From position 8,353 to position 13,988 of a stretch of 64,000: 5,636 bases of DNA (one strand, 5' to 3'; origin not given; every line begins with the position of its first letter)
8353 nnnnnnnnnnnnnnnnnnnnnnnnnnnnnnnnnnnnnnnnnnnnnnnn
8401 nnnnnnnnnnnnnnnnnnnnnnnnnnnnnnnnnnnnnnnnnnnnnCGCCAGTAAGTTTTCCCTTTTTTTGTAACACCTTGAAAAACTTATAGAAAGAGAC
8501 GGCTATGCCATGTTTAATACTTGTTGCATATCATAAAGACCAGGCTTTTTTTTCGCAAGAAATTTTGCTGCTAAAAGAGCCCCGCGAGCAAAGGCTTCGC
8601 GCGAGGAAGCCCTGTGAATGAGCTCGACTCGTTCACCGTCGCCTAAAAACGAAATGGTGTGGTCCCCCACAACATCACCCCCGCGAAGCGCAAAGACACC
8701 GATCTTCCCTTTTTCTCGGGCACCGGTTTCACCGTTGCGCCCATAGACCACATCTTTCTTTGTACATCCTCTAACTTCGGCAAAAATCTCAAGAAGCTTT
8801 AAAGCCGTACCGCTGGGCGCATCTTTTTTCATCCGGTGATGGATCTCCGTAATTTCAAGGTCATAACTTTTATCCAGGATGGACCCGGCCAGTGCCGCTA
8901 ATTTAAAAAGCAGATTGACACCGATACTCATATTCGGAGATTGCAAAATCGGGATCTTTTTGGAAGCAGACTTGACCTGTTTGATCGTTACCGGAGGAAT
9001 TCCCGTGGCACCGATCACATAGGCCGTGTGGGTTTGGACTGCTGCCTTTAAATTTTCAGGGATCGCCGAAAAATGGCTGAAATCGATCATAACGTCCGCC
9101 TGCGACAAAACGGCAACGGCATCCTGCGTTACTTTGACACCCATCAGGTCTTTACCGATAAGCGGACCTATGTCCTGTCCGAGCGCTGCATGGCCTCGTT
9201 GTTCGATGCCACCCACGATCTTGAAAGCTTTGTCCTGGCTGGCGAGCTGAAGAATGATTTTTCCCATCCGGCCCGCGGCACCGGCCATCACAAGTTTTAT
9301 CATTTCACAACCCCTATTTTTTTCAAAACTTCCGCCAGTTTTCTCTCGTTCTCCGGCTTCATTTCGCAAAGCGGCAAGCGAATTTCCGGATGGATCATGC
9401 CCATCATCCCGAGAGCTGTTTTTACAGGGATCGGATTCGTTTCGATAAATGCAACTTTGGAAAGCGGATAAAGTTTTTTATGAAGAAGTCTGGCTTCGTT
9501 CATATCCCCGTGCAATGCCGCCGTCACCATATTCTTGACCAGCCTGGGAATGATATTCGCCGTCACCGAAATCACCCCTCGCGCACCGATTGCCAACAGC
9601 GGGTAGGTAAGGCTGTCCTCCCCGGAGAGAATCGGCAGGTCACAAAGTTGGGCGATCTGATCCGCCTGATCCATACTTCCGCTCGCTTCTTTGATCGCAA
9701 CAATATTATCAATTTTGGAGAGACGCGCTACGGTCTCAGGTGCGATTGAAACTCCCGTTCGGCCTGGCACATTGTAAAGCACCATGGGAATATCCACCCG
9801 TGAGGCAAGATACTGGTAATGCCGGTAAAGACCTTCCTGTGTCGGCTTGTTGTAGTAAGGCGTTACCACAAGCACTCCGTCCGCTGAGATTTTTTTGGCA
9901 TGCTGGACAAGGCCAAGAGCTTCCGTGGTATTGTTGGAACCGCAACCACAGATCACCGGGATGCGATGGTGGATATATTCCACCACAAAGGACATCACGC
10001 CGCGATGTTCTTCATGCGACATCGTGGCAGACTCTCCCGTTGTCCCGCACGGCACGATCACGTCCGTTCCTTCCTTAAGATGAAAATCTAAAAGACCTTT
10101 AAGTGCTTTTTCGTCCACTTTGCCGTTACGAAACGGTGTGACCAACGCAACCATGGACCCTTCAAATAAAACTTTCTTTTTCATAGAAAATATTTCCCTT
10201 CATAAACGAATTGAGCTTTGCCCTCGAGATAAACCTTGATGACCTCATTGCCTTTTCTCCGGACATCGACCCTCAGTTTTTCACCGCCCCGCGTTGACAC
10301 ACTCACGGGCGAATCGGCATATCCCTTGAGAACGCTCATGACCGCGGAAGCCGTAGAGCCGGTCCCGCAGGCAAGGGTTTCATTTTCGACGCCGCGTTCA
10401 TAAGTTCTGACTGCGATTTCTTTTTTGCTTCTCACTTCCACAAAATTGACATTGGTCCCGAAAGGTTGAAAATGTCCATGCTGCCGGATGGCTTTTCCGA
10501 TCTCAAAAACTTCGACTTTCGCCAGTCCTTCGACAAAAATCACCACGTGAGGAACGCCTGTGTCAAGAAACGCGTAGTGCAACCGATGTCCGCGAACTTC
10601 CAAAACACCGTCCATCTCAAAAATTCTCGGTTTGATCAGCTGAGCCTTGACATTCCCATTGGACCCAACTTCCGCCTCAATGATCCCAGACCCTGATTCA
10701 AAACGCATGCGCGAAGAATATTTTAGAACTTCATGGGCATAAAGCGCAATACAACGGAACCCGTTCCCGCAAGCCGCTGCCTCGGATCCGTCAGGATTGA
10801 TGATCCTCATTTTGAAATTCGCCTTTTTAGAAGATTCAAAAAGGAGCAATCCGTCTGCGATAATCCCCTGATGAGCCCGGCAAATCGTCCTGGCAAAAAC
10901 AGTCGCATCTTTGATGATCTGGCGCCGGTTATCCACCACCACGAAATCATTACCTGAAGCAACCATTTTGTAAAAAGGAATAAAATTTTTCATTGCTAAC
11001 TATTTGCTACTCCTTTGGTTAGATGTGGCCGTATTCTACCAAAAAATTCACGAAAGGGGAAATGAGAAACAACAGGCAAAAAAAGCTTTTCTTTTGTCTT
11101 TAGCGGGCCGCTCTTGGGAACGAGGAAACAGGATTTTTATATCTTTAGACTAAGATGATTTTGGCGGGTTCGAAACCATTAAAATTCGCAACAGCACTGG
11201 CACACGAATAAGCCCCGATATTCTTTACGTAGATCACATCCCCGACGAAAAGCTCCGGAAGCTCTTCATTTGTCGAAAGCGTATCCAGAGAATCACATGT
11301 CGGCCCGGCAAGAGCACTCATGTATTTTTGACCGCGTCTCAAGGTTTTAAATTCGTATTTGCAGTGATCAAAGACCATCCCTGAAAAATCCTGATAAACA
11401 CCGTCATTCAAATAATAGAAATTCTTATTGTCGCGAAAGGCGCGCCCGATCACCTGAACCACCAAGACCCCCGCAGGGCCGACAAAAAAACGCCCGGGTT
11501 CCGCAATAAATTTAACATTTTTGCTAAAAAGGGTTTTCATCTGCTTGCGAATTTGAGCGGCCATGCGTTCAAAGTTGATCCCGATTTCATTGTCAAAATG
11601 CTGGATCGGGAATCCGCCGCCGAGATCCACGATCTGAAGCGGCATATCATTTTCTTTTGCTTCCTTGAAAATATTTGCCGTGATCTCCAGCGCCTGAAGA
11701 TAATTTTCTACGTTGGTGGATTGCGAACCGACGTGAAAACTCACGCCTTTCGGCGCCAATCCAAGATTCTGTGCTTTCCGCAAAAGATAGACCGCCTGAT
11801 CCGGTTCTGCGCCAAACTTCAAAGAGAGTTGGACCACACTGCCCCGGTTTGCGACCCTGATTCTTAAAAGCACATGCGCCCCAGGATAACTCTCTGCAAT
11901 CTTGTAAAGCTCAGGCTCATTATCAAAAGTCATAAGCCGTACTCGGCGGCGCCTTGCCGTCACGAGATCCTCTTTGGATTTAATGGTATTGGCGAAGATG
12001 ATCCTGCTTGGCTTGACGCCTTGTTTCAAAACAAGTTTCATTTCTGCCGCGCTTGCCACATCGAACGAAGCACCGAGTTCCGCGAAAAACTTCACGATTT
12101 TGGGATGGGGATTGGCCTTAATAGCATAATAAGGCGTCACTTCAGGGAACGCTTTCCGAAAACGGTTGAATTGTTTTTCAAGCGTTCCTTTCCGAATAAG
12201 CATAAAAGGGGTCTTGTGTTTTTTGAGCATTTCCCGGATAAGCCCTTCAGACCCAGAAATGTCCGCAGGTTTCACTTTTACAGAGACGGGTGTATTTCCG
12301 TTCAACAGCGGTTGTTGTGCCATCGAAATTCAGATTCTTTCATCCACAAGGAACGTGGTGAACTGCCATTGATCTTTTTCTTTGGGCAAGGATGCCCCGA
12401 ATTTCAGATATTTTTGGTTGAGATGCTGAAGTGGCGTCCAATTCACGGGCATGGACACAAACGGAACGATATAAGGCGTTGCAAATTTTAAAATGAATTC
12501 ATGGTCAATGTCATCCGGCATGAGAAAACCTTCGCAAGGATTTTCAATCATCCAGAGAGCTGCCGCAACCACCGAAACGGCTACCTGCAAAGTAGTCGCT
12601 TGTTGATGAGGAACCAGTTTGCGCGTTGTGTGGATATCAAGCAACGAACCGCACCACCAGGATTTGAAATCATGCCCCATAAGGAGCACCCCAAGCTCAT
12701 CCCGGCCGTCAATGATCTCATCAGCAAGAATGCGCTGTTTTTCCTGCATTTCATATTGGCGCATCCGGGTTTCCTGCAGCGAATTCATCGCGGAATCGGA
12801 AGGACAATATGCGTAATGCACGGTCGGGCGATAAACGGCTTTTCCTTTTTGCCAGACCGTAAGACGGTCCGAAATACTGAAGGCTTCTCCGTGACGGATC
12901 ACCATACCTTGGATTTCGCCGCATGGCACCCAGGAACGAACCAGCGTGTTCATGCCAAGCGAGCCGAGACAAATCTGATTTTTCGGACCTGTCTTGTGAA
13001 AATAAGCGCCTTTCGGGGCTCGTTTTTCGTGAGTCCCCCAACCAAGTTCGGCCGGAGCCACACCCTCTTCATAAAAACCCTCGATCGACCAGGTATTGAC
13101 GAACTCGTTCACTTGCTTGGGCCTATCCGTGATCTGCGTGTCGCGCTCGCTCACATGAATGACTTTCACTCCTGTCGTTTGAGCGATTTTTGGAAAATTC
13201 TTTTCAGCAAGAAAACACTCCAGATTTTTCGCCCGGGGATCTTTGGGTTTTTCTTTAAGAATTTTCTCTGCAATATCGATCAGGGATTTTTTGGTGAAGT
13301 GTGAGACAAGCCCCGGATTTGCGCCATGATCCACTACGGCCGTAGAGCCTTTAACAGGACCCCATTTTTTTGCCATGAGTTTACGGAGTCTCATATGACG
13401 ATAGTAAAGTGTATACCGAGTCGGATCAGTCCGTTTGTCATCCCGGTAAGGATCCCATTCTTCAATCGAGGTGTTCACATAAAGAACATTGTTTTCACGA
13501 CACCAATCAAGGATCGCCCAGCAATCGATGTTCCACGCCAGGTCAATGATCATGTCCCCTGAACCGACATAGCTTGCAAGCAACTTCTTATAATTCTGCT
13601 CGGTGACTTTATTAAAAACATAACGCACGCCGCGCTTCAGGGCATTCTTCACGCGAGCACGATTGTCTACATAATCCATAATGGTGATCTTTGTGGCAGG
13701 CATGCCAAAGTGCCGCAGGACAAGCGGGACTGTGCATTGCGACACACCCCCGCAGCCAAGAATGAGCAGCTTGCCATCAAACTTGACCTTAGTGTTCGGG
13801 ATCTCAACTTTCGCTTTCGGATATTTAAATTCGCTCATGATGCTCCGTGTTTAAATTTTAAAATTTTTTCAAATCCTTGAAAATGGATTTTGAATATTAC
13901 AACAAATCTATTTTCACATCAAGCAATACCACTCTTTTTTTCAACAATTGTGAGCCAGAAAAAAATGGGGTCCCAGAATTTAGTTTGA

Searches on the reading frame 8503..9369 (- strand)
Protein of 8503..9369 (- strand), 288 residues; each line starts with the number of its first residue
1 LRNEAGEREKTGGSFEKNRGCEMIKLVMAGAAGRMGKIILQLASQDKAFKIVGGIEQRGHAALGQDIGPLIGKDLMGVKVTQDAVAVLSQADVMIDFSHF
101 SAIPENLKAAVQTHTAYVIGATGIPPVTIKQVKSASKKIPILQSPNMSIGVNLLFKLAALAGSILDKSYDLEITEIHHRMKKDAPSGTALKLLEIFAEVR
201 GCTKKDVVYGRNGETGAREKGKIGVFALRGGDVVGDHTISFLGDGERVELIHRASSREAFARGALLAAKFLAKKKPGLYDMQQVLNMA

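Call 88: search_protein_families(library=pfam, proteins=[window:8503-9369:-], max_evalue=0.000001)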
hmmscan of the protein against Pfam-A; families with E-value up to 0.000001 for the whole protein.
window:8503-9369:- (288 aa): 2 families
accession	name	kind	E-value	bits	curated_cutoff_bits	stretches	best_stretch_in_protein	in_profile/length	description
PF05173.19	DapB_C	-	1.7e-43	148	27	1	150-285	1-121/121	Dihydrodipicolinate reductase, C-terminus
PF01113.26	DapB_N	-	2.2e-32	112.2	25.6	1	24-147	1-124/124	Dihydrodipicolinate reductase, N-terminus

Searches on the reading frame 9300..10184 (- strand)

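Call 88: search_protein_families(library=pfam, proteins=[window:9300-10184:-], max_evalue=0.000001)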
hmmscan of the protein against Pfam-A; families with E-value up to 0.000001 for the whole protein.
window:9300-10184:- (294 aa): 1 family
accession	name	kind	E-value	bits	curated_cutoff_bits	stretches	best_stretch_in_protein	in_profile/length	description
PF00701.28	DHDPS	-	8.4e-95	317.2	22.1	1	7-289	2-288/289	Dihydrodipicolinate synthetase family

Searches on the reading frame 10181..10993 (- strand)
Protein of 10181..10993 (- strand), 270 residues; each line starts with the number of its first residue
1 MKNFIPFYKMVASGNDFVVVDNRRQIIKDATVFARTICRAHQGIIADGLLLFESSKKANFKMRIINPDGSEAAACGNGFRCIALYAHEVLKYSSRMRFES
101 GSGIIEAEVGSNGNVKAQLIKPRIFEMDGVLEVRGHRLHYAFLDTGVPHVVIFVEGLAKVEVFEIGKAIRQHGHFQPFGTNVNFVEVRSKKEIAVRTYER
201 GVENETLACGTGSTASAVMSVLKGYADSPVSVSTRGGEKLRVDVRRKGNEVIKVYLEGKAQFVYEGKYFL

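Call 88: search_protein_families(library=pfam, proteins=[window:10181-10993:-], max_evalue=0.000001)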
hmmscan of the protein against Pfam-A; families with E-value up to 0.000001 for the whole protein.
window:10181-10993:- (270 aa): 1 family
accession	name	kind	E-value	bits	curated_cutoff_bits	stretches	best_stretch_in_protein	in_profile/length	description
PF01678.24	DAP_epimerase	-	1.4e-48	164.4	34.7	2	7-116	1-112/121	Diaminopimelate epimerase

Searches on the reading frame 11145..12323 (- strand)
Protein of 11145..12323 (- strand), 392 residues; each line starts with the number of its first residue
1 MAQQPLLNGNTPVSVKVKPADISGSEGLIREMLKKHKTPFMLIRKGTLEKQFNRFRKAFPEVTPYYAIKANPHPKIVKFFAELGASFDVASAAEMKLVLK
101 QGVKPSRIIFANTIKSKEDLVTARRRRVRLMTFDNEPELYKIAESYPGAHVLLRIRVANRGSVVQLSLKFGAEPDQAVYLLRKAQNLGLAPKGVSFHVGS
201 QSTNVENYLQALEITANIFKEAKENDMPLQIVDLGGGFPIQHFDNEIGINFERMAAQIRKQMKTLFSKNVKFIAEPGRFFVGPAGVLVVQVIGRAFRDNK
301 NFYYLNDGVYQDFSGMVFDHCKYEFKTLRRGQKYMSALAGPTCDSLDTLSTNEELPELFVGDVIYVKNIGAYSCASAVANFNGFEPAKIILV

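Call 88: search_protein_families(library=pfam, proteins=[window:11145-12323:-], max_evalue=0.000001)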
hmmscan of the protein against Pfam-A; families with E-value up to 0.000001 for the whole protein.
window:11145-12323:- (392 aa): 2 families
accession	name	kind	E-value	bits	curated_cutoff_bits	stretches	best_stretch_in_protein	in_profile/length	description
PF02784.22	Orn_Arg_deC_N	-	6.8e-66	222.6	23.4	1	46-282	2-247/247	Pyridoxal-dependent decarboxylase, pyridoxal binding domain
PF00278.28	Orn_DAP_Arg_deC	-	4.8e-20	72.1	23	1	263-370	5-95/95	Pyridoxal-dependent decarboxylase, C-terminal sheet domain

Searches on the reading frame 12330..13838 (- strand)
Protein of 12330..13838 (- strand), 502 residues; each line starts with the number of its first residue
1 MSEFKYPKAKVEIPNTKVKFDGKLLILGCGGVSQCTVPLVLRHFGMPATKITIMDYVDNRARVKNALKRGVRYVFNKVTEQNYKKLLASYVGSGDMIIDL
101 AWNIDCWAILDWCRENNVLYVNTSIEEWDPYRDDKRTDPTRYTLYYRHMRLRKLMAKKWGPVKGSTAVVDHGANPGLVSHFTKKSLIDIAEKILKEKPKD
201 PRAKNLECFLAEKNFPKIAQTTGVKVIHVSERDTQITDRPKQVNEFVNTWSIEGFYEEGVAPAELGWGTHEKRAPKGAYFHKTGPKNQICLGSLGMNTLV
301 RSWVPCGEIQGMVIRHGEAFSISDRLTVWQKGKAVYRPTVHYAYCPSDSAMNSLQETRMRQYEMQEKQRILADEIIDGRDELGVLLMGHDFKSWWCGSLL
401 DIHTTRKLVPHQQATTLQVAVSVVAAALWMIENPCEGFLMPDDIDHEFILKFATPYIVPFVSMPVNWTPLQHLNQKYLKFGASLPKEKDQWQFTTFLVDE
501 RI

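Call 29: search_protein_families(library=pfam, proteins=[window:12330-13838:-], max_evalue=0.00001)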
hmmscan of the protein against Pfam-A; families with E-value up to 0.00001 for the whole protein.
window:12330-13838:- (502 aa): 2 families
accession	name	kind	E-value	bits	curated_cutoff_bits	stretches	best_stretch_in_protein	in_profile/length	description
PF16653.10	Sacchrp_dh_C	-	1.3e-27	98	31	1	172-451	1-251/265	Saccharopine dehydrogenase C-terminal domain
PF03435.24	Sacchrp_dh_NADP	-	5.4e-25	88.6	25.1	1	25-157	2-120/129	Saccharopine dehydrogenase NADP binding domain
